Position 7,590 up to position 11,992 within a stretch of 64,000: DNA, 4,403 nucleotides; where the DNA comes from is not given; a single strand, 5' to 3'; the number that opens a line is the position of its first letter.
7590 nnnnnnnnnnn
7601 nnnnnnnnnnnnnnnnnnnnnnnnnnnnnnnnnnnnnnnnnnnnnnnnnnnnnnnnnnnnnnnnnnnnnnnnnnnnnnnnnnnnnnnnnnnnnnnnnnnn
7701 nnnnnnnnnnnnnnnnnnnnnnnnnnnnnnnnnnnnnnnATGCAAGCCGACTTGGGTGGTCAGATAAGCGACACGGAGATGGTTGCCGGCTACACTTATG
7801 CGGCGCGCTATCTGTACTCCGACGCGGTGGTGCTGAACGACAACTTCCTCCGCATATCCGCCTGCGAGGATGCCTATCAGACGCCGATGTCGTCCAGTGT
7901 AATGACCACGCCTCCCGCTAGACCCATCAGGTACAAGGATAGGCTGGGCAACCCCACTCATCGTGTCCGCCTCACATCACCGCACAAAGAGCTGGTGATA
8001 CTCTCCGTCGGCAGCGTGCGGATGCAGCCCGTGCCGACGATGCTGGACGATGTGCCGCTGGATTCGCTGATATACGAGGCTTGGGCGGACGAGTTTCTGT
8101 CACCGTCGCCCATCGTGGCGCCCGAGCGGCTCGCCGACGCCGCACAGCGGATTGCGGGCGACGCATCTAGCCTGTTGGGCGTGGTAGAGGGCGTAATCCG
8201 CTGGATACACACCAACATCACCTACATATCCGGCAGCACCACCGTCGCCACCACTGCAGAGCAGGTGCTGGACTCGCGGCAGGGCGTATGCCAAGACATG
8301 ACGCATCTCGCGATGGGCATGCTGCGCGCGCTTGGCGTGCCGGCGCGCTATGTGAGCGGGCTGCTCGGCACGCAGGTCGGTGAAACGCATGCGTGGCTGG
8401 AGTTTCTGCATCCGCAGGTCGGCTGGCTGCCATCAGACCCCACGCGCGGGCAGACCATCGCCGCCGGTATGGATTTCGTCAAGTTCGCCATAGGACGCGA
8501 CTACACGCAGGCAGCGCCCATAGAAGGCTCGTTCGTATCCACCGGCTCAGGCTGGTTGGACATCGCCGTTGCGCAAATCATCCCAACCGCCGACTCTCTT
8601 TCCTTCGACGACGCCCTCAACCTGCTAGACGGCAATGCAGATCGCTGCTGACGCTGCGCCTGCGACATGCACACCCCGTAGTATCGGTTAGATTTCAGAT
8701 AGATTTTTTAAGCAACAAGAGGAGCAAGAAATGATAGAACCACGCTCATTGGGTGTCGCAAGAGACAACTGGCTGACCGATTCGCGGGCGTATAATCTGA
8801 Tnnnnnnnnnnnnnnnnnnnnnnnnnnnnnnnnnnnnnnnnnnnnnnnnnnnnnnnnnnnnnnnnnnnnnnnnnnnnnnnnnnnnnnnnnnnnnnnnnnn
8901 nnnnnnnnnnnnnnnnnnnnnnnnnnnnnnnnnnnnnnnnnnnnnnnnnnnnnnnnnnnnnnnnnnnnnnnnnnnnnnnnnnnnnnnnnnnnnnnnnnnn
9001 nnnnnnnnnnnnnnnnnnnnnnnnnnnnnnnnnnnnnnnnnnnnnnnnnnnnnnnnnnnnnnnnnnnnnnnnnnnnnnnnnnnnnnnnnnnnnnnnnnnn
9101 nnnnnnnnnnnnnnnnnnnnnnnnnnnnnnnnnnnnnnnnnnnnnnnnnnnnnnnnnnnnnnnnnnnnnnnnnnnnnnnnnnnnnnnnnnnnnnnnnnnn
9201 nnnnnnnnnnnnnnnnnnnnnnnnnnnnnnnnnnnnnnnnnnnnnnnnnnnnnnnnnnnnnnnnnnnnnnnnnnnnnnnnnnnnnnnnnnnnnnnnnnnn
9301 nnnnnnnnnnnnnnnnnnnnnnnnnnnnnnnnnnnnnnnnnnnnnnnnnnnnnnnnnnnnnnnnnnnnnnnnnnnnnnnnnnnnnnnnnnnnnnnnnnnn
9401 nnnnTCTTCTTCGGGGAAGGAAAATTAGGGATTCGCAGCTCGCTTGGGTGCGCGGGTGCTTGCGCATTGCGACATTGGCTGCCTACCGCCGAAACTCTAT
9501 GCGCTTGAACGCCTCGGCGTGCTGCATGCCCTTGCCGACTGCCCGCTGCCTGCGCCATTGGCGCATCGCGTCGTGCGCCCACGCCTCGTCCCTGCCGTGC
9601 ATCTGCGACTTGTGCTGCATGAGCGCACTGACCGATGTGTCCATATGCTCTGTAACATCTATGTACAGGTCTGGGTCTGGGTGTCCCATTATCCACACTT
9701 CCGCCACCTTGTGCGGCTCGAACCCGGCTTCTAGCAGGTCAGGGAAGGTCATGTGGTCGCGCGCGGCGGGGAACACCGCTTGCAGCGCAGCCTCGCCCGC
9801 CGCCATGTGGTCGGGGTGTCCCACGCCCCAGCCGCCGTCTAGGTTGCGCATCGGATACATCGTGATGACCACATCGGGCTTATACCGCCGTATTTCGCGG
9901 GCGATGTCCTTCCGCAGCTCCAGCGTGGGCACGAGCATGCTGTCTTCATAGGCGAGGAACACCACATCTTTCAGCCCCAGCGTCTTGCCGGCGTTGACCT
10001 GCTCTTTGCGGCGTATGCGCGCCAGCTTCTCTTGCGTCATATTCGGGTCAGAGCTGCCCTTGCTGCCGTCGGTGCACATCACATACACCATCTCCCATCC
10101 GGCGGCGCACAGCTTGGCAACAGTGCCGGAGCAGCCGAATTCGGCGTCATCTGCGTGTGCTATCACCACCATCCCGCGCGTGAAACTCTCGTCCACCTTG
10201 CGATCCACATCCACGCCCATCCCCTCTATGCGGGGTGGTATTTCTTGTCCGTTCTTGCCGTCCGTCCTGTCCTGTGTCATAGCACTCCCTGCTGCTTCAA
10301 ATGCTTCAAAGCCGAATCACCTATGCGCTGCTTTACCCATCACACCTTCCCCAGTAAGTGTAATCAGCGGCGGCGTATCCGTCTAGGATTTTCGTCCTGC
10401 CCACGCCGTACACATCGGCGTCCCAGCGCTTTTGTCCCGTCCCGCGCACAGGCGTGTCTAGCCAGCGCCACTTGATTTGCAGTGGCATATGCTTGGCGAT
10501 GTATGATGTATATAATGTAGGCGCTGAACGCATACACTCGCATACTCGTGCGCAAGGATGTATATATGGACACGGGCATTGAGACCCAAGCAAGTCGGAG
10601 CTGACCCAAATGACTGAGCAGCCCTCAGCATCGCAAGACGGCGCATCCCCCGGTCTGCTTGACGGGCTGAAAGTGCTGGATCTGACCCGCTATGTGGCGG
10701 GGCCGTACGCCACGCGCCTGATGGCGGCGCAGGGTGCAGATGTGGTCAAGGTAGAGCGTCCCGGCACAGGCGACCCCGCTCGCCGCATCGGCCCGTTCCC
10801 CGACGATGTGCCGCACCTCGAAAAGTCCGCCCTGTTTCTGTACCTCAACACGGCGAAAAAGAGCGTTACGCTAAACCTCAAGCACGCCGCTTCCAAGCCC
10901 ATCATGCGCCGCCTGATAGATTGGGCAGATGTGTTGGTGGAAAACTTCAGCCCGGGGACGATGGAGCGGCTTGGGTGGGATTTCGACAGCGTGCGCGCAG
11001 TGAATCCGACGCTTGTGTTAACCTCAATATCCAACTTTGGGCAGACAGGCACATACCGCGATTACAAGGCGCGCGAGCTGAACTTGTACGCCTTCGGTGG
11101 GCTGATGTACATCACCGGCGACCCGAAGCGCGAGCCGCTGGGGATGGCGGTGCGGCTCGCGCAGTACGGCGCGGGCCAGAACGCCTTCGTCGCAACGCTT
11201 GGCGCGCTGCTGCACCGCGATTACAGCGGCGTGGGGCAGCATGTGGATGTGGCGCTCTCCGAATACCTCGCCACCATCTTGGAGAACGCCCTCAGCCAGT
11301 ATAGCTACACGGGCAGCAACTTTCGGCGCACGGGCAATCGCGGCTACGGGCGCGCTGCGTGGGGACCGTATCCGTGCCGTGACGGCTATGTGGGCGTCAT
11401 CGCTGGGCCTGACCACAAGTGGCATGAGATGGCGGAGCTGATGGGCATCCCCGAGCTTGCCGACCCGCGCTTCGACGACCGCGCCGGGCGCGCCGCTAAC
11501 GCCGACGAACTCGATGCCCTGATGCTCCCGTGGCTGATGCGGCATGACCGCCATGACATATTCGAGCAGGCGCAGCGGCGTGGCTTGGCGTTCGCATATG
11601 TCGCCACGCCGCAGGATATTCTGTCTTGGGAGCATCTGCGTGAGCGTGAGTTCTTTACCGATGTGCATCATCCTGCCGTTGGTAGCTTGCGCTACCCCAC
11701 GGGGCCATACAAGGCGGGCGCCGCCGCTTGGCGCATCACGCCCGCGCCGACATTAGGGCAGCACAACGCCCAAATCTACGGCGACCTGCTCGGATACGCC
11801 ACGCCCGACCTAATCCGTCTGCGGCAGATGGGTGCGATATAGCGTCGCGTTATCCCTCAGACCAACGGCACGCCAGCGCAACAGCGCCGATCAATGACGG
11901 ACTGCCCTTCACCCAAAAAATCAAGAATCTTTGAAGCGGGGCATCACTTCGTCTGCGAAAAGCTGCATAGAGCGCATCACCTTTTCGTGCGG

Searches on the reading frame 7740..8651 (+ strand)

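Call 11: search_protein_families(library=pfam, proteins=[window:7740-8651:+])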
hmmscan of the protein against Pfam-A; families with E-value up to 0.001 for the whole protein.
window:7740-8651:+ (303 aa): 3 families
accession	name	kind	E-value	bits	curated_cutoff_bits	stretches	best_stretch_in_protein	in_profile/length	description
PF01841.26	Transglut_core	-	3.6e-22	79.1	23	1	134-234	3-108/108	Transglutaminase-like superfamily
PF08379.15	Bact_transglu_N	-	9.9e-08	33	27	1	20-93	5-79/80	Bacterial transglutaminase-like N-terminal region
PF04473.18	DUF553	-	0.00022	21.1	20.5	1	150-206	20-86/140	Transglutaminase-like domain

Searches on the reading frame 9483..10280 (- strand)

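Call 11: search_protein_families(library=pfam, proteins=[window:9483-10280:-])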
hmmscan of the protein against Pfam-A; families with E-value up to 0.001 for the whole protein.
window:9483-10280:- (265 aa): 1 family
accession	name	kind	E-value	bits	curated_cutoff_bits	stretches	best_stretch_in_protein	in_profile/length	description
PF02585.22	PIG-L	-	8.7e-34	117.2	28.2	1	37-169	1-129/129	GlcNAc-PI de-N-acetylase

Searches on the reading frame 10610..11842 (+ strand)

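Call 11: search_protein_families(library=pfam, proteins=[window:10610-11842:+])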
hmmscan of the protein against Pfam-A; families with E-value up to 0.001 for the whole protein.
window:10610-11842:+ (410 aa): 1 family
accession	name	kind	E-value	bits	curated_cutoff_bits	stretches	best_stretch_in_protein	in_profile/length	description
PF02515.22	CoA_transf_3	-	1.6e-102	343.8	23.3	1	17-386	1-366/366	CoA-transferase family III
